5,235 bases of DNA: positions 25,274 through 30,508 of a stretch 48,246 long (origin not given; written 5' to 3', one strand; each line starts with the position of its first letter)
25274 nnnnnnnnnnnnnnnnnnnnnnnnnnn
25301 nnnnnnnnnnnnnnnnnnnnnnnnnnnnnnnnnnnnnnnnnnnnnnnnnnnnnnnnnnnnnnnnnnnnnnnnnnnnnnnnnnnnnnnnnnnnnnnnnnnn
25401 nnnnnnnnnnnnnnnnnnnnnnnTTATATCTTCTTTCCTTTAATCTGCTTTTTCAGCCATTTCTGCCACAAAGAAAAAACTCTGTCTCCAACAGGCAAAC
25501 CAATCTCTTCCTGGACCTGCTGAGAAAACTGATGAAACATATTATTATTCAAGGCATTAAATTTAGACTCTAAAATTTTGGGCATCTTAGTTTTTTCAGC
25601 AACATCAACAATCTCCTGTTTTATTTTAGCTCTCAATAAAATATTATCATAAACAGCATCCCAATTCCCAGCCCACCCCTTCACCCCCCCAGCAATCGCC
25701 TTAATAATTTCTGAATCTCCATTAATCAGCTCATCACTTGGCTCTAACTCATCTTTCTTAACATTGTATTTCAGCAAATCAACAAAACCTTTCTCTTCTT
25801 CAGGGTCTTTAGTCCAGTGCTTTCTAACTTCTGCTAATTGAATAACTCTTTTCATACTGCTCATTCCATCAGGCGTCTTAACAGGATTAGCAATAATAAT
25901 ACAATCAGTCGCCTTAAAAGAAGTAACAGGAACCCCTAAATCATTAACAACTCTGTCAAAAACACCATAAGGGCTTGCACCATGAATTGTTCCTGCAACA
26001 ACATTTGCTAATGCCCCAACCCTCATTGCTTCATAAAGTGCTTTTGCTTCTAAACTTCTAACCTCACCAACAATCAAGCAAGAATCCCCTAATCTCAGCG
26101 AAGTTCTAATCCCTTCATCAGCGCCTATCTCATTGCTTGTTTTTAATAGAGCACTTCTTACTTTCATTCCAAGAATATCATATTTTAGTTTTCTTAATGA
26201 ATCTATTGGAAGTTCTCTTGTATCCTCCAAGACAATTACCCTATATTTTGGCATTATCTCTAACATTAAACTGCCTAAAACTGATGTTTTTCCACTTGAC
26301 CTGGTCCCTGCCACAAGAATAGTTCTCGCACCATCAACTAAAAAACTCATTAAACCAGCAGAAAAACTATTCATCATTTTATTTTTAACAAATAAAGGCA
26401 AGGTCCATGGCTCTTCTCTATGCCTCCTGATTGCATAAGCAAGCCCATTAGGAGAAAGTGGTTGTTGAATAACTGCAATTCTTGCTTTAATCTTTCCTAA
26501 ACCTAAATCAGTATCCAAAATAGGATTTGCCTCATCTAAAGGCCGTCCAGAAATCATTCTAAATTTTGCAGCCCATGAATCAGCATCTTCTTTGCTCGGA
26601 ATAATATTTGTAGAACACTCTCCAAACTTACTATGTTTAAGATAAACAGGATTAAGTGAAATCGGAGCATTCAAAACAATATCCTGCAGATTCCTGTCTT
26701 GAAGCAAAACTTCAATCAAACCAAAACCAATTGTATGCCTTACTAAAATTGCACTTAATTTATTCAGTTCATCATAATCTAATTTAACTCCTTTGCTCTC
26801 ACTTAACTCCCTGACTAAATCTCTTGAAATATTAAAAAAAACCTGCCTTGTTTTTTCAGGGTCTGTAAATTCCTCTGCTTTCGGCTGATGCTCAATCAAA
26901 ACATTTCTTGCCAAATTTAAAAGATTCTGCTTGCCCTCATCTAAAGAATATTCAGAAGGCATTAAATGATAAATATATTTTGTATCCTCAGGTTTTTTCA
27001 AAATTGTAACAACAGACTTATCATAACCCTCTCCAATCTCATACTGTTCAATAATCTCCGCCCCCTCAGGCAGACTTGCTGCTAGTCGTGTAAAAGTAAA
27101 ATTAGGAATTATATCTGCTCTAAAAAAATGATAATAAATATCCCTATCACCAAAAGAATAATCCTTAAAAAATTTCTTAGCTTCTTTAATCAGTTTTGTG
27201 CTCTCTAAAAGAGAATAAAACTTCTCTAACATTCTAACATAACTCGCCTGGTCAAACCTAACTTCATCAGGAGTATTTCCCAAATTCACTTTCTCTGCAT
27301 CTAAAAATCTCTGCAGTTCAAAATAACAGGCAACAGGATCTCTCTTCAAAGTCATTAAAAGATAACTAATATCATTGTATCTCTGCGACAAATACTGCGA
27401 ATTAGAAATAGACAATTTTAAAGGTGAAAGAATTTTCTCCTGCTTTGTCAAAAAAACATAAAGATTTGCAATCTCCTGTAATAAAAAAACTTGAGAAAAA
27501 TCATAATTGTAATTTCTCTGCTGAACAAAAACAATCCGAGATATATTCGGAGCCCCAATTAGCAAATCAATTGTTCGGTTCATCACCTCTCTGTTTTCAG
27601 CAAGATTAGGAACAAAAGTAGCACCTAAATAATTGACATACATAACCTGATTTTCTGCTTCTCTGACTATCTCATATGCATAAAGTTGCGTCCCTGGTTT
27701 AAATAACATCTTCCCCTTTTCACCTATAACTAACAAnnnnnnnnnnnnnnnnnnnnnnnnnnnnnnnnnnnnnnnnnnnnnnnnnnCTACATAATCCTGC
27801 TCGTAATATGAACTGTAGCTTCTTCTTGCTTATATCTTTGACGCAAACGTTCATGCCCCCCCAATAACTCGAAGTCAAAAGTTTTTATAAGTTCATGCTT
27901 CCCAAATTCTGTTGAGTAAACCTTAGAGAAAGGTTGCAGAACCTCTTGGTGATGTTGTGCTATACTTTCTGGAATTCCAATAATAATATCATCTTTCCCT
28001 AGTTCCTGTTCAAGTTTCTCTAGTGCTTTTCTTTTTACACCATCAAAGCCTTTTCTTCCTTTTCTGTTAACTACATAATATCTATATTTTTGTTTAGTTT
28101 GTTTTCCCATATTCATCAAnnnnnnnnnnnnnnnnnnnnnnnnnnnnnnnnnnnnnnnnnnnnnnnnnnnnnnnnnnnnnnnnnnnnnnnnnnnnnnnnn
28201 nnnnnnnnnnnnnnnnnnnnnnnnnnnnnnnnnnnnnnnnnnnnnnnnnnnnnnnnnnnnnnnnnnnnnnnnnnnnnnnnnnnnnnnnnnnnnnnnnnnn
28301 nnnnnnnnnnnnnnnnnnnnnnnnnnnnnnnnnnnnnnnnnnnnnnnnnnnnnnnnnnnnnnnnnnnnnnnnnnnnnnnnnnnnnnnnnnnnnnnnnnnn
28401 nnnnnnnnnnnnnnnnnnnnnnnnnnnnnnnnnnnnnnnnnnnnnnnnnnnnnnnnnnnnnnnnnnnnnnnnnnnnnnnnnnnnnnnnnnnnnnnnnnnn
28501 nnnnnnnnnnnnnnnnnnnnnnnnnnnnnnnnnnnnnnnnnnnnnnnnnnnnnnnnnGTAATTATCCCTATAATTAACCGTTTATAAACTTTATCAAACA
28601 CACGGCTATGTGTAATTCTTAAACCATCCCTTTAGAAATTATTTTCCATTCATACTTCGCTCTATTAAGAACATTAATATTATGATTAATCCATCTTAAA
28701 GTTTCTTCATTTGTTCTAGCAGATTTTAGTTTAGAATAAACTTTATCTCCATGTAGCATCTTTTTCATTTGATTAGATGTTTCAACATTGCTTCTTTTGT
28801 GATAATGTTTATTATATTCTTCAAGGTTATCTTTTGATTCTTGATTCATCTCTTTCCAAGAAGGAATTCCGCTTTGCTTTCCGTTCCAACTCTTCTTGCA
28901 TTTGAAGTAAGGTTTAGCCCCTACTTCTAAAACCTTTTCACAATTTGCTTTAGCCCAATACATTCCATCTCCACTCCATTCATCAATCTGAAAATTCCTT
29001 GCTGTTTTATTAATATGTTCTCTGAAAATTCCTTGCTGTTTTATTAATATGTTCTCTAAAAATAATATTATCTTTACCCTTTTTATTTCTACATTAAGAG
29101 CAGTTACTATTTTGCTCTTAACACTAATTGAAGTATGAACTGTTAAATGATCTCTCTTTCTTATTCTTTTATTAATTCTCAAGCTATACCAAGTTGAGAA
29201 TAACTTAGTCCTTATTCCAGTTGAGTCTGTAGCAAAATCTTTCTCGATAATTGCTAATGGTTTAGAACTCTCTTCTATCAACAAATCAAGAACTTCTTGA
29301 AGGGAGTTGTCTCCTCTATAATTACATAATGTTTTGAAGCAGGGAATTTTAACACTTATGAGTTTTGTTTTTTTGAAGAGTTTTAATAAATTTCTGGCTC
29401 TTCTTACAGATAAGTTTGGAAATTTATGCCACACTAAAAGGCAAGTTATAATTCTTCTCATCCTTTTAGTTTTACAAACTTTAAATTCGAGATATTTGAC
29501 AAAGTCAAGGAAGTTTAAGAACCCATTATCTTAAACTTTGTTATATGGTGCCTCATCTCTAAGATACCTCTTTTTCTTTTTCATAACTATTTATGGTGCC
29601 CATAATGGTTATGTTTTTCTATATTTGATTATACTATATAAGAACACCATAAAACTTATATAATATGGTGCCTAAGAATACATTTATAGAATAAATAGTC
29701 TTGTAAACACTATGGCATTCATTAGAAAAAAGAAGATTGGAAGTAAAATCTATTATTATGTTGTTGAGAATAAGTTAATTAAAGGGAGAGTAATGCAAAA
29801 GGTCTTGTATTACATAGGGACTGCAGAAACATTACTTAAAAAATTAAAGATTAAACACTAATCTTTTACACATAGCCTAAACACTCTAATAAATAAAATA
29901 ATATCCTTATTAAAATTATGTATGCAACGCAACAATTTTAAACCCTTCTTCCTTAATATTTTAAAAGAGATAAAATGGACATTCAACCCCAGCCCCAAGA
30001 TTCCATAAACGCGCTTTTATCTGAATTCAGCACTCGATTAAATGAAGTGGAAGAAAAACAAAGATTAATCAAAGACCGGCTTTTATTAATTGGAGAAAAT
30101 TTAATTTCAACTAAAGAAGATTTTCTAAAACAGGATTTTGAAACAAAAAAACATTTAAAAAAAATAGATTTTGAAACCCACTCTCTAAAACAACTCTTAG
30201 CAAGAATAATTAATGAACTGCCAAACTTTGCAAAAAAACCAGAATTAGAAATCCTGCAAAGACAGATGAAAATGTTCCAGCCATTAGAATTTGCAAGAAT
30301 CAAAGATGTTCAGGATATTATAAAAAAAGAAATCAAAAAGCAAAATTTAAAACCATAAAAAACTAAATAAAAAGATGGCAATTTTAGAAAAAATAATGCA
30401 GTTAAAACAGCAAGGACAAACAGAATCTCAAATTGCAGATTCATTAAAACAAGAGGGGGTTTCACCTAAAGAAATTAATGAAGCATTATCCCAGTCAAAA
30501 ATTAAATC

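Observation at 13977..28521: Complete type IV pilus-like machinery with an unusually large and diverse set of about 13 pilin-like genes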

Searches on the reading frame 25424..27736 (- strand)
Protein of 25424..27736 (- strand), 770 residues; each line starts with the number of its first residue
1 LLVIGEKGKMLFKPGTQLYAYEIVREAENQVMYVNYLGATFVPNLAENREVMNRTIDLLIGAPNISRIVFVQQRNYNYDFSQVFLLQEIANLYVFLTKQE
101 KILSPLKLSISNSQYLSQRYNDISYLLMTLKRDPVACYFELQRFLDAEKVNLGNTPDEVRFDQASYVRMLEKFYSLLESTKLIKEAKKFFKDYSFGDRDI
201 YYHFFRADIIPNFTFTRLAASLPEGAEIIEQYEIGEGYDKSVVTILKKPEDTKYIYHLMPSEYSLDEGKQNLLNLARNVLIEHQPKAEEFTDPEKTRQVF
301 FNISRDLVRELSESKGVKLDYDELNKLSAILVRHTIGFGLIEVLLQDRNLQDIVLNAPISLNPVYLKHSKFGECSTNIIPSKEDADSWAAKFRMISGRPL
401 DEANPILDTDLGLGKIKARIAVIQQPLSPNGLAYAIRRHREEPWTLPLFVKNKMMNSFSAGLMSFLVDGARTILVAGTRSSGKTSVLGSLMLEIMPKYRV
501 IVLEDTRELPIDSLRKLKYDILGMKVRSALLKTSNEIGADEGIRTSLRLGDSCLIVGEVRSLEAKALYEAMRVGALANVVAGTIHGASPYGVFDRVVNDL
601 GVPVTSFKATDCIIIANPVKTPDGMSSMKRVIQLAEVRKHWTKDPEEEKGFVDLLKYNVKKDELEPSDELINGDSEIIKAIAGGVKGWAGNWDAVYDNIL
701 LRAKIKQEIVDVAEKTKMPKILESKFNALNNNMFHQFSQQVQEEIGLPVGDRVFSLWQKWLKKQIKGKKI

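Call 3: search_protein_families(library=pfam, max_evalue=0.01, proteins=[window:25424-27736:-])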
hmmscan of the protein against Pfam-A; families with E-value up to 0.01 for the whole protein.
window:25424-27736:- (770 aa): 1 family
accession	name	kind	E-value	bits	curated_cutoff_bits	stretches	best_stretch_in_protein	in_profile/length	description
PF00437.27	T2SSE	-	2.4e-12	46.7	24.9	1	425-616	99-274/370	Type II/IV secretion system protein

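Call 8: search_solved_structures(query=window:25424-27736:-, max_evalue=0.001, show_alignments=1)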
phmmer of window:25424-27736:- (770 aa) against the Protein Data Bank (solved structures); distinct sequences matched with E-value up to 0.001: 9.
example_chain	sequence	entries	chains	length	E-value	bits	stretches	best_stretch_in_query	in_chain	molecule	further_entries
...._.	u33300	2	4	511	5.8e-30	107.4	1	223-612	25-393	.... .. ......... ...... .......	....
8rkd_E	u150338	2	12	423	3.1e-19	72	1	305-598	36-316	Pilus assembly ATPase CpaF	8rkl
8rjf_A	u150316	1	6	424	3.1e-19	72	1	305-598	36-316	Pilus assembly ATPase CpaF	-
9e24_A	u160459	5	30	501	5e-19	71.3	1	305-598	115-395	CpaF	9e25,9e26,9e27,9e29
4ii7_A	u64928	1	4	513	1.5e-14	56.4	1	332-598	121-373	FlaI ATPase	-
4ihq_A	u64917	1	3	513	1e-13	53.7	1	332-598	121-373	FlaI ATPase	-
6bge_A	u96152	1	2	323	8.1e-06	27.6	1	403-598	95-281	VirB11-like protein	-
1g6o_A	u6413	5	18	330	8.6e-06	27.5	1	403-598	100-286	CAG-ALPHA | virB11 homolog | Cag-alfa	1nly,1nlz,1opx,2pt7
3jvu_A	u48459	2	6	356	7.3e-05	24.5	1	472-598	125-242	Twitching mobility protein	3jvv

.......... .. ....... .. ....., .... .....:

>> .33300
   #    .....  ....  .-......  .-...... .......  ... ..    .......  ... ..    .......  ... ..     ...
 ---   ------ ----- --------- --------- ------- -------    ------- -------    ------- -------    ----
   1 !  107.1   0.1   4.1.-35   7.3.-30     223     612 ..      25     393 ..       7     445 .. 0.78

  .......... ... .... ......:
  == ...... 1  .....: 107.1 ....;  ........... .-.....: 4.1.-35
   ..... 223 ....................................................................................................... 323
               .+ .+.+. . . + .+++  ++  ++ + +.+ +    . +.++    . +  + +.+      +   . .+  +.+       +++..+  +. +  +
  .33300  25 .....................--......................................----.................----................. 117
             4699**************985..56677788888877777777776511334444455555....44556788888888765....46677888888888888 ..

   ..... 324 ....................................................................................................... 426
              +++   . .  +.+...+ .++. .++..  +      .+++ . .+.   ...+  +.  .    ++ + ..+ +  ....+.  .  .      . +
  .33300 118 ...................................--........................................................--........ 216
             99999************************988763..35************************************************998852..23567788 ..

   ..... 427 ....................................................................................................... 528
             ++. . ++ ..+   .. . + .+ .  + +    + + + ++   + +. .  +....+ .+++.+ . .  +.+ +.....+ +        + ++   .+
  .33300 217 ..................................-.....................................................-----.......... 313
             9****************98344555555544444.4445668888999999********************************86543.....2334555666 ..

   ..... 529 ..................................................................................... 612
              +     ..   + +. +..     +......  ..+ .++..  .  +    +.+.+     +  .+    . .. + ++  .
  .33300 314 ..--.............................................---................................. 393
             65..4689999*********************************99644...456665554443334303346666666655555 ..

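Call 10: search_protein_families(library=ncbifam, max_evalue=1, proteins=[window:25424-27736:-])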
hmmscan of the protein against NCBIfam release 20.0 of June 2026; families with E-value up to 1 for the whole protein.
window:25424-27736:- (770 aa): 14 families
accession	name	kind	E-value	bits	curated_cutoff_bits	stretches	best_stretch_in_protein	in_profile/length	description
NF058587.1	archaellum_moto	equivalog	2.5e-34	118.9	550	1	305-711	114-501/527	archaellum flagellar ATPase motor FlaI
TIGR03819.1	heli_sec_ATPase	hypoth_equivalog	1.8e-32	112.9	373.15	1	310-596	24-297/340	TadA family conjugal transfer-associated ATPase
TIGR02782.1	TrbB_P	equivalog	1.2e-18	67.4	304.55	1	341-596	14-252/303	P-type conjugative transfer ATPase TrbB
NF053672.1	bindosome_BasE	exception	2.6e-16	59.5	1000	1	297-689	97-471/512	bindosome assembly system ATPase subunit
TIGR02788.1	VirB11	equivalog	4.1e-14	52.3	249.95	1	465-598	139-264/308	P-type DNA transfer ATPase VirB11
NF010469.0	PRK13894.1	subfamily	1.2e-13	51.2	508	1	336-595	23-263/320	conjugal transfer ATPase TrbB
NF010407.0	PRK13833.1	subfamily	1.5e-10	41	499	1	400-592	77-255/323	conjugal transfer protein TrbB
NF041000.1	ATPase_ComGA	equivalog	2.2e-09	36.7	300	1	468-610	126-255/267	competence type IV pilus ATPase ComGA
NF010425.0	PRK13851.1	equivalog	9.7e-09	34.5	461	1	464-596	156-280/344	type IV secretion system protein VirB11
NF010475.0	PRK13900.1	equivalog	3.6e-08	32.9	389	1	446-590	140-273/333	type IV secretion system ATPase VirB11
TIGR01420.1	pilT_fam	subfamily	0.00041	19.7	319.1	1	472-598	124-241/343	PilT/PilU family type 4a pilus ATPase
TIGR02525.1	plasmid_TraJ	equivalog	0.0017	17.4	368.3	1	472-603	151-276/372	plasmid transfer ATPase TraJ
NF053534.1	T4PilAsmATPsTfpB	equivalog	0.007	14.8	850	1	472-611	338-463/584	type IV pilus assembly ATPase TfpB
TIGR03227.1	PhnS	equivalog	0.047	12.6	395.3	0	148-193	110-155/360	2-aminoethylphosphonate ABC transporter substrate-binding protein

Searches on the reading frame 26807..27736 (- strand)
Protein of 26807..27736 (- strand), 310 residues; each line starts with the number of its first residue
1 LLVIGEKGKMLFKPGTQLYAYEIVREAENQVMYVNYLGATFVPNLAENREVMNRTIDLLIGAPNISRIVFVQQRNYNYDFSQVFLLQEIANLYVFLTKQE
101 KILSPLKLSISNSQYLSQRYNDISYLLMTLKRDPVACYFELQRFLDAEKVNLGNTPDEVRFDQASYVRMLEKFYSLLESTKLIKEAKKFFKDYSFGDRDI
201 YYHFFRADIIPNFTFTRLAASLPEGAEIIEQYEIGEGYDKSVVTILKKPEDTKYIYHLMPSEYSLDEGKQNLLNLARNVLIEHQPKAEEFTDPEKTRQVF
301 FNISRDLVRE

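Call 95: search_solved_structures(query=window:26807-27736:-, max_evalue=10)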
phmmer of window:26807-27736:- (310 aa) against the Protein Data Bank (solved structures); distinct sequences matched with E-value up to 10: 2.
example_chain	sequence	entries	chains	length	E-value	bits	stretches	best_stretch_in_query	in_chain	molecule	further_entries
5hk8_A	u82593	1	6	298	0.36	13.5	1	220-262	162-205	Probable pheophorbidase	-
2i76_A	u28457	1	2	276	1.1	11.8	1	197-263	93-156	Hypothetical protein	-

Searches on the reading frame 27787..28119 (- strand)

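Call 3: search_protein_families(library=pfam, max_evalue=0.01, proteins=[window:27787-28119:-])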
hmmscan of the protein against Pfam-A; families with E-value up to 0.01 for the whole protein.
window:27787-28119:- (110 aa): 0 families

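Call 10: search_protein_families(library=ncbifam, max_evalue=1, proteins=[window:27787-28119:-])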
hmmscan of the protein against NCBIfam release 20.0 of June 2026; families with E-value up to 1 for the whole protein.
window:27787-28119:- (110 aa): 1 family
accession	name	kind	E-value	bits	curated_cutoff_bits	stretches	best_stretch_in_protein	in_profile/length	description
NF002588.0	PRK02249.1-2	equivalog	0.059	12.7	439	1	12-75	148-211/360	DNA primase regulatory subunit PriL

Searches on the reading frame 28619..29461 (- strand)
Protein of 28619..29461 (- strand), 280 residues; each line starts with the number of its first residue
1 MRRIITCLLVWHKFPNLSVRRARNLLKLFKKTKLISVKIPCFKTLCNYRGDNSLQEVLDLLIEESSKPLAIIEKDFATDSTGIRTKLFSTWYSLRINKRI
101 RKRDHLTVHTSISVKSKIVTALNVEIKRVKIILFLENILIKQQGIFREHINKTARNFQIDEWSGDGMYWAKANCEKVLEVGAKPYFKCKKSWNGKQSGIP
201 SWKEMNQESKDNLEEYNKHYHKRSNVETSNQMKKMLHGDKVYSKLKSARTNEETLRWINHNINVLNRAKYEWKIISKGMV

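Call 3: search_protein_families(library=pfam, max_evalue=0.01, proteins=[window:28619-29461:-])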
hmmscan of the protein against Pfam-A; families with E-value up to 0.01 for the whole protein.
window:28619-29461:- (280 aa): 0 families

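Call 10: search_protein_families(library=ncbifam, max_evalue=1, proteins=[window:28619-29461:-])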
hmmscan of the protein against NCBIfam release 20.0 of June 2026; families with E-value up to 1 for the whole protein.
window:28619-29461:- (280 aa): 3 families
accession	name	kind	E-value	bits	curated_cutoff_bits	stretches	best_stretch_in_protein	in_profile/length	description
NF033579.1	transpos_IS5_2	equivalog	1.9e-19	70.2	140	1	4-262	46-287/289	IS5 family transposase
NF010251.0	PRK13696.1-3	equivalog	0.0053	17.2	101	1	33-66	7-40/84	hypothetical protein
NF033551.1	transpos_IS1182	equivalog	0.0096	14.8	270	1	146-228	297-368/488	IS1182 family transposase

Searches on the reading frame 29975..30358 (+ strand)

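Call 89: search_protein_families(library=pfam, max_evalue=0.001, proteins=[window:29975-30358:+])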
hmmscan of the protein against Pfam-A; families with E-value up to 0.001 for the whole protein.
window:29975-30358:+ (127 aa): 0 families

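Call 102: search_protein_families(library=pfam, max_evalue=1, proteins=[window:29975-30358:+])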
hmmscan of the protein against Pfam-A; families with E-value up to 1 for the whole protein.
window:29975-30358:+ (127 aa): 2 families
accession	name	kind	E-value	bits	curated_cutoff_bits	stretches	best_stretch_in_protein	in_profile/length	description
PF21067.2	Rota_NS35_N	-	0.031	14.6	27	1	51-121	56-130/143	Rotavirus non-structural protein 35, N-terminal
PF16519.10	TRPM_tetra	-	0.14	12.8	26.6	0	17-36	13-32/56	Tetramerisation domain of TRPM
